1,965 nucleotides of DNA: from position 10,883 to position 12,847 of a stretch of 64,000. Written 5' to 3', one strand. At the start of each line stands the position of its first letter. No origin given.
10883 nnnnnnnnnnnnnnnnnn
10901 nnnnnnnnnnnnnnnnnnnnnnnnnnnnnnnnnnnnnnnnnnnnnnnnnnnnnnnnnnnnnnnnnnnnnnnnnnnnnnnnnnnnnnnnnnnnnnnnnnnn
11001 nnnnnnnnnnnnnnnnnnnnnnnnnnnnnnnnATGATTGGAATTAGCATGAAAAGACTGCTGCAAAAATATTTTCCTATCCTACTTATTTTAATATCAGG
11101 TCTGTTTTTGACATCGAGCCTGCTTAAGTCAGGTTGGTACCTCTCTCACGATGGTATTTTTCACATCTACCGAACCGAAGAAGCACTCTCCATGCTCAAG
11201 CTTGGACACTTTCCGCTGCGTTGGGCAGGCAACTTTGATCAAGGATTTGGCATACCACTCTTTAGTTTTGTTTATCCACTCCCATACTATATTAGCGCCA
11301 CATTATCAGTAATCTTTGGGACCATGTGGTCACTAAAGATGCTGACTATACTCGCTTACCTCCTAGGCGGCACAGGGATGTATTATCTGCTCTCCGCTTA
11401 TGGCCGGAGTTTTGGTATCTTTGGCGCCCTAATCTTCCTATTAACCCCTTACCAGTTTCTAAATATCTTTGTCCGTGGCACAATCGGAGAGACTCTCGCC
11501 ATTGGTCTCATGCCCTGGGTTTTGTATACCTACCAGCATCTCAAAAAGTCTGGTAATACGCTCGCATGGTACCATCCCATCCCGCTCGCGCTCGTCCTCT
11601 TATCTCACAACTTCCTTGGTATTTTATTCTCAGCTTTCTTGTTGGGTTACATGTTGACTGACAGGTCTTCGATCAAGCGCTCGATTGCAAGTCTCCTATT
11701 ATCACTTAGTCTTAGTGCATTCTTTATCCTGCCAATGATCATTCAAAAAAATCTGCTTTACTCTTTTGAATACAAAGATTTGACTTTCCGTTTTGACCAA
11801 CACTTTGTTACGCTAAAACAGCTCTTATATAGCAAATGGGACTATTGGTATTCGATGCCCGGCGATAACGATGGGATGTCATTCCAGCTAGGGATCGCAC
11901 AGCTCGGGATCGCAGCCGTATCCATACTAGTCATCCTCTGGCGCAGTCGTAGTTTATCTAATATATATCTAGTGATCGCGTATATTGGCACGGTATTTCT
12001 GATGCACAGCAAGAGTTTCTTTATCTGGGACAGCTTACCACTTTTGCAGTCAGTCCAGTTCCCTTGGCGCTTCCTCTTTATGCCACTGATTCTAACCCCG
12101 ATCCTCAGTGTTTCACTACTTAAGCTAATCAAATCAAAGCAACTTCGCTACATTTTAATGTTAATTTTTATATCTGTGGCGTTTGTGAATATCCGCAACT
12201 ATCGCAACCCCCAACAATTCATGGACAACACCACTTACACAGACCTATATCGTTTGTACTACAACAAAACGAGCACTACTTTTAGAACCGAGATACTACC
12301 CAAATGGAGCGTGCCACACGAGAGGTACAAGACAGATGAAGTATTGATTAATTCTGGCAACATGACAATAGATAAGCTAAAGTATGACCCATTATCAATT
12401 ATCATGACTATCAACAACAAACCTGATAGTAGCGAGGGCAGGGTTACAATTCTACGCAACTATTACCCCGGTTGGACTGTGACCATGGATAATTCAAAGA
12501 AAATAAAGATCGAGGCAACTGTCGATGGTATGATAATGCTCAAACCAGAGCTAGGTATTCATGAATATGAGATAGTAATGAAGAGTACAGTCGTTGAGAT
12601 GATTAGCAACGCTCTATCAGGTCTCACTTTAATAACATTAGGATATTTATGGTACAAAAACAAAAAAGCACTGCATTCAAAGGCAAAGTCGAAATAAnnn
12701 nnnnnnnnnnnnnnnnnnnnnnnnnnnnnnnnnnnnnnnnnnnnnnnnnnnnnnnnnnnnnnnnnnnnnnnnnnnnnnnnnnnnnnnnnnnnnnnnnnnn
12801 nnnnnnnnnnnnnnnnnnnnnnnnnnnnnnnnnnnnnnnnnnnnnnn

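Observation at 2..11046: Three WaaE/KdtX-like GT2 paralogs interleaved with GT-C and other GT genes (modular cassette-like repetition)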

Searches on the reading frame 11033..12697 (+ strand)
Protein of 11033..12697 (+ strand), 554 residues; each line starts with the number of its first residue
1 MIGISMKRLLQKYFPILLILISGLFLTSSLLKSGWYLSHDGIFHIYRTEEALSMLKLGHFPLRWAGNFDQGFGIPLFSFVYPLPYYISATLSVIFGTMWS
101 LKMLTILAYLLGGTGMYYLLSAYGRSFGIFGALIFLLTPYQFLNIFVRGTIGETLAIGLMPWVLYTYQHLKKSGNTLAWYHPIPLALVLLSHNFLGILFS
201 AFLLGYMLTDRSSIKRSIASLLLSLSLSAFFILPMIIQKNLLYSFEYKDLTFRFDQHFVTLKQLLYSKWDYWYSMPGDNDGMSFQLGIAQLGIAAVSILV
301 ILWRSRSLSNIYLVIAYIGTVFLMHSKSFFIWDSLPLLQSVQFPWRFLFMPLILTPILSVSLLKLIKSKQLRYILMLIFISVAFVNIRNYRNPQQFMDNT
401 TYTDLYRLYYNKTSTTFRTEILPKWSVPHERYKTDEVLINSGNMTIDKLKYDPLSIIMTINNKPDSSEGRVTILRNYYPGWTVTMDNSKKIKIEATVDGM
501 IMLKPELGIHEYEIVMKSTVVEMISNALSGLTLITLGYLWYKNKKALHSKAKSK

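Call 6: search_protein_families(library=pfam, proteins=[window:11033-12697:+], max_evalue=0.01)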
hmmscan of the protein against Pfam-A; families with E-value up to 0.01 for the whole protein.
window:11033-12697:+ (554 aa): 0 families

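Call 10: search_protein_families(library=ncbifam, proteins=[window:11033-12697:+], max_evalue=0.01)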
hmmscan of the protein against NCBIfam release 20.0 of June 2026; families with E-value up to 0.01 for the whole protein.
window:11033-12697:+ (554 aa): 0 families

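Call 28: search_protein_families(library=pfam, proteins=[window:11033-12697:+], max_evalue=1)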
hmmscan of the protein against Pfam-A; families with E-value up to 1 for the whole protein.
window:11033-12697:+ (554 aa): 1 family
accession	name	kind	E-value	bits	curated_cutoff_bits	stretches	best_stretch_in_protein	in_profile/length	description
PF18310.7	DUF5605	-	0.12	12.8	25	1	404-450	11-51/73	Domain of unknown function (DUF5605)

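Call 49: find_homologous_proteins(query=window:11033-12697:+, max_evalue=0.00001)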
Query window:11033-12697:+ (554 aa): 174 proteins with E <= 0.00001 among 8000 candidates; the best 120 are listed.
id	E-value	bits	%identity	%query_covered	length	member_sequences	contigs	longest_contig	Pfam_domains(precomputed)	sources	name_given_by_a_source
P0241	0.0e+0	1212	99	100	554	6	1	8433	-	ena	-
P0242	0.0e+0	1085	87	99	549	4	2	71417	-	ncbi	-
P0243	0.0e+0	1058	85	99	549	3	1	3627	PF10131.16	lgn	-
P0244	3.9e-298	1008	79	100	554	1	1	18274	-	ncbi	-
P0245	2.9e-294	995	78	100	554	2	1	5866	-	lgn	-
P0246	2.5e-291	985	78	100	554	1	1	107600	-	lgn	-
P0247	5.9e-290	981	78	99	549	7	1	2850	-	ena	-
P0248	2.1e-288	976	76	100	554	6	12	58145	-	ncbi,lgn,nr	ncbi:hypothetical protein DCC61_01230 [Candidatus Microgenomates bacterium]|nr:MAG: hypothetical pro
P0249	2.4e-288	976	77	99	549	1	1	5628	-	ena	-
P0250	1.1e-286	970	77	99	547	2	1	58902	-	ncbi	ncbi:MAG: 6-pyruvoyl-tetrahydropterin synthase-related protein [Candidatus Microgenomates bacterium]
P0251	2.7e-286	969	77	99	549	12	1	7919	-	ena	-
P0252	2.9e-284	962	76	100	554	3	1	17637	-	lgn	-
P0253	4.5e-283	958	75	100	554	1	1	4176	-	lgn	-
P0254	1.6e-282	956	74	100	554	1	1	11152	PF10131.16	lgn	-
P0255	8.1e-277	938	73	100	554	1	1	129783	PF10131.16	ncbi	-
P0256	3.2e-227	774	62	98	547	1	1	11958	PF10131.16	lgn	-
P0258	4.4e-224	764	62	98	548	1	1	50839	PF10131.16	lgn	-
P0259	2.9e-219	748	60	97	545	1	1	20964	PF10131.16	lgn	-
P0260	1.8e-218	745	60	97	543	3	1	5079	PF10131.16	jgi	-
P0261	1.2e-217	742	60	96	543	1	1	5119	PF10131.16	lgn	-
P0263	6.4e-217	740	60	98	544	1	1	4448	PF10131.16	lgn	-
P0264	1.6e-215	735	59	97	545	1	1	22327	PF10131.16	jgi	jgi:uncharacterized membrane protein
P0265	2.3e-215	735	58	97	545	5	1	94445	PF10131.16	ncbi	-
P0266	4.2e-214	731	58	97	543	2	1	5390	PF10131.16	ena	-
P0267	1.3e-213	729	58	97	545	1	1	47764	PF10131.16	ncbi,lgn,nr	ncbi:hypothetical protein KBD75_00510 [Candidatus Woesebacteria bacterium]|nr:hypothetical protein [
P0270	2.5e-213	728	60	95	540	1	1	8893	PF10131.16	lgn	-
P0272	3.1e-212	724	60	97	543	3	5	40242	PF10131.16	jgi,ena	-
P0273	1.6e-210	719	58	94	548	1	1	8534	PF10131.16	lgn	-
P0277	9.8e-208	710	58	97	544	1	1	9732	PF10131.16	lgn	-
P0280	6.2e-205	700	58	97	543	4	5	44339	PF10131.16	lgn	-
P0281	1.5e-204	699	59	95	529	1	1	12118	PF10131.16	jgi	jgi:hypothetical protein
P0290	5.2e-202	691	57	97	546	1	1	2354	PF10131.16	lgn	-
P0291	3.8e-201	688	56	97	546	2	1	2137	PF10131.16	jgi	-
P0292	7.5e-201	687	56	97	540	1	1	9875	PF10131.16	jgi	jgi:hypothetical protein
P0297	1.6e-195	669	56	95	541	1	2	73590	PF10131.16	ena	-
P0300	3.7e-194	665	55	97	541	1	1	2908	PF10131.16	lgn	-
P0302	1.7e-180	620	51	97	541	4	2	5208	PF10131.16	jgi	jgi:hypothetical protein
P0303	5.1e-180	618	56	89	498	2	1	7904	PF10131.16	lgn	-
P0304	6.1e-179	615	50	97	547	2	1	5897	PF10131.16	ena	-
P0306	9.1e-170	584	49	94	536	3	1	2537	PF10131.16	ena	-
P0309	2.0e-144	501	44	98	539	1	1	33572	PF10131.16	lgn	-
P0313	3.5e-113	398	42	94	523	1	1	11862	PF10131.16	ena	-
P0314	6.3e-112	393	38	98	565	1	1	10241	PF10131.16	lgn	-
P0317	7.6e-108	380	39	94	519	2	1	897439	PF10131.16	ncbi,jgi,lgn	-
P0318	5.7e-107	377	37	97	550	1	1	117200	PF10131.16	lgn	-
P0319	1.7e-106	375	37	93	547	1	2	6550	PF10131.16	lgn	-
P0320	2.9e-106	375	38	96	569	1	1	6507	PF10131.16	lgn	-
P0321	9.5e-105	370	37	97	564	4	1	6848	PF10131.16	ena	-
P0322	2.8e-101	358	38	90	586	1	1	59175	PF10131.16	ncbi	-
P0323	5.3e-101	357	39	92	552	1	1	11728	PF10131.16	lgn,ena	-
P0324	5.2e-99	351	37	95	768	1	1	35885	PF10131.16,PF13649.13,PF08241.19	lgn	-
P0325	5.0e-98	348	39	90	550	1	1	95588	PF10131.16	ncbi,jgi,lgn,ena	ncbi:MAG: 6-pyruvoyl-tetrahydropterin synthase-related protein [bacterium]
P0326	5.9e-98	347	37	92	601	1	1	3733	PF10131.16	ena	-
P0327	7.2e-98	347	39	94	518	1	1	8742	PF10131.16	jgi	-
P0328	1.6e-95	339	39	89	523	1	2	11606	PF10131.16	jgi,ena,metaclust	metaclust:\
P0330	3.5e-93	332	36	97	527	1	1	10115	PF10131.16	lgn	-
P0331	3.0e-92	328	39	91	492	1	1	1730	PF10131.16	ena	-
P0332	4.7e-88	315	37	96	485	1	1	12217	PF10131.16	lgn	-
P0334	4.5e-55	206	30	91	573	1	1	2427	PF10131.16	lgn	-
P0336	3.1e-54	203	30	92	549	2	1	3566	PF10131.16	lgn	-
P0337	1.3e-53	201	32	95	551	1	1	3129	PF10131.16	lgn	-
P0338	4.1e-53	199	32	95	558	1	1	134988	PF10131.16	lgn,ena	-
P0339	5.5e-52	196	29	94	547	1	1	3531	PF10131.16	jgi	-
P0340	2.2e-50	190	29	90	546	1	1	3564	PF10131.16,PF09586.17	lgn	-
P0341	1.8e-44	171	29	84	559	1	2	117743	PF10131.16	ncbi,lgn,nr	ncbi:MAG: hypothetical protein HY376_01290 [Candidatus Blackburnbacteria bacterium]|nr:hypothetical 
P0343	1.6e-43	168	29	90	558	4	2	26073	PF10131.16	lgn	-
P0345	3.6e-42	163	34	63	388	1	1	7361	PF10131.16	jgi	jgi:hypothetical protein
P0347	2.6e-40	157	29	91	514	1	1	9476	PF10131.16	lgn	-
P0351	2.6e-37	147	26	93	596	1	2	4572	PF10131.16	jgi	jgi:hypothetical protein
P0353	7.2e-37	146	26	94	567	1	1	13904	PF10131.16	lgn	-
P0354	1.6e-36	145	28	85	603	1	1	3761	PF10131.16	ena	-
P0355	3.7e-36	143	27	89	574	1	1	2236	PF10131.16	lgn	-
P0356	6.4e-36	143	28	95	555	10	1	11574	PF10131.16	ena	-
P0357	2.3e-35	141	27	94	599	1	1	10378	PF10131.16,PF13231.13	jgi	jgi:hypothetical protein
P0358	3.0e-35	140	25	91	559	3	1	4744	PF10131.16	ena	-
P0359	3.0e-33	134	25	89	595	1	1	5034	PF10131.16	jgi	jgi:hypothetical protein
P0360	3.0e-33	134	27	90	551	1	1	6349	PF10131.16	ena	-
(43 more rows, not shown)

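Call 51: search_solved_structures(query=A3, max_evalue=10)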
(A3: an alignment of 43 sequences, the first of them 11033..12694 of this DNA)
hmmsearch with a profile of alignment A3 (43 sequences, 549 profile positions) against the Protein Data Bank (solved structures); distinct sequences matched with E-value up to 10: 2.
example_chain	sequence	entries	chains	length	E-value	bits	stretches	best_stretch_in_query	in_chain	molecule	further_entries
5cow_A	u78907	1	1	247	1.1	10.8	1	312-370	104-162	Putative uncharacterized protein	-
5cv3_A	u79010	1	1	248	1.1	10.8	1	312-370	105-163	Putative uncharacterized protein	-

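Call 61: predict_structure(alignment_id=A3)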
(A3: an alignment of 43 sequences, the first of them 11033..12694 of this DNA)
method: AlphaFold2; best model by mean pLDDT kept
length: 554 residues; sequences in the alignment: 43
mean_pLDDT: 93.3   pTM: 0.93
mean pLDDT of the five models: 93.3, 92.6, 92.4, 91.8, 91.0
residues with pLDDT >= 90: 438; 70-90: 108; 50-70: 7; < 50: 1
segments of 3 or more residues with pLDDT < 50: none
pLDDT, mean of each block of 10 residues (from residue 1): 73 95 97 91 94 95 94 94 98 96 98 98 97 97 93 98 97 89 98 95 97 94 98 95 86 84 84 80 87 97 95 98 95 88 92 98 96 98 92 90 87 81 93 92 96 97 94 97 96 96 97 97 98 98 87 68
secondary structure, 60 per line:
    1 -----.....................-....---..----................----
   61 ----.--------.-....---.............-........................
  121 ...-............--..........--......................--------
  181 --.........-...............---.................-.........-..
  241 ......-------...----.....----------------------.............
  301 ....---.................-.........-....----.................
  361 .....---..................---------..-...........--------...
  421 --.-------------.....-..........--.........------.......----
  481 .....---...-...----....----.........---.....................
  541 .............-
elements in order: H6-26 H28-31 H41-56 H76-79 H83-95 H97-123 H125-136 H139-148 H151-172 H183-191 H193-207 H211-227 H229-237 H243-246 H261-265 H288-304 H308-324 H326-334 H336-339 H344-365 H369-386 H399-409 E437-441 E443-452 E455-463 E470-476 E481-485 E489-491 E493-495 E500-503 E508-516 H520-553

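Call 63: fold_search(model_id=the predicted structure, library=pdb)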
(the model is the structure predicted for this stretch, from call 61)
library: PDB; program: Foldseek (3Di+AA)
matches with E <= 10: 300; with E <= 0.001: 5
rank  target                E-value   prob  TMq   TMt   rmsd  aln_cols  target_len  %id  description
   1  6w98_A                1.1e-04  1.00  0.48  0.22   5.1       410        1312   17  Single-Particle Cryo-EM Structure of Arabinofuranosyltransferase AftD from Mycobacteria (released 2020-05-13)
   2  8age_A                1.2e-04  1.00  0.46  0.40  13.4       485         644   11  Structure of yeast oligosaccharylransferase complex with acceptor peptide bound (released 2022-12-07)
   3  6ftg_5                1.4e-04  1.00  0.45  0.40   9.6       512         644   12  Subtomogram average of OST-containing ribosome-translocon complexes from canine rough microsomal membranes (released 2018-03-21)
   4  5f15                  4.5e-04  1.00  0.46  0.47   5.2       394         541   14  Crystal Structure of ArnT from Cupriavidus metallidurans bound to Undecaprenyl phosphate (released 2016-02-17)
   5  8agb_A                8.4e-04  1.00  0.44  0.39  12.4       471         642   12  Structure of yeast oligosaccharylransferase complex with lipid-linked oligosaccharide bound (released 2022-12-07)
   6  6ezn_F                1.1e-03  1.00  0.41  0.36  14.3       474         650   13  Cryo-EM structure of the yeast oligosaccharyltransferase (OST) complex (released 2018-01-17)
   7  9n9j_I                1.7e-03  1.00  0.42  0.34  13.0       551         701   13  Structure of a GRP94 folding intermediate engaged with a CCDC134- and FKBP11-bound secretory translocon (released 2025-11-19)
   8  8pn9_A                1.9e-03  1.00  0.46  0.40   9.6       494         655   15  Structure of human oligosaccharyltransferase OST-A complex bound to NGI-1 (released 2024-05-08)
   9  6wby                  4.1e-03  1.00  0.46  0.22   5.9       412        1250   16  Single-Particle Cryo-EM Structure of Arabinofuranosyltransferase AftD from Mycobacteria, Mutant R1389S Class 2 (released 2020-05-13)
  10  5ezm                  6.1e-03  1.00  0.41  0.42   6.7       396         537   15  Crystal Structure of ArnT from Cupriavidus metallidurans in the apo state (released 2016-02-17)
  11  6c26_A                6.7e-03  1.00  0.47  0.41  11.2       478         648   12  The Cryo-EM structure of a eukaryotic oligosaccharyl transferase complex (released 2018-01-31)
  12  8if8_C                6.7e-03  1.00  0.38  0.35  12.5       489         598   11  Arabinosyltransferase AftA (released 2023-05-31)
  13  6wbx                  7.0e-03  1.00  0.44  0.21   5.7       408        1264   18  Single-Particle Cryo-EM Structure of Arabinofuranosyltransferase AftD from Mycobacteria, Mutant R1389S Class 1 (released 2020-05-13)
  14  7bvc_B                8.7e-03  0.94  0.33  0.19  22.3       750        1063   11  Cryo-EM structure of Mycobacterium smegmatis arabinosyltransferase EmbA-EmbB-AcpM2 in complex with ethambutol (released 2020-04-29)
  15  8b6l_I                1.0e-02  1.00  0.45  0.37  12.7       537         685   13  Subtomogram average of the human Sec61-TRAP-OSTA-translocon (released 2022-12-07)
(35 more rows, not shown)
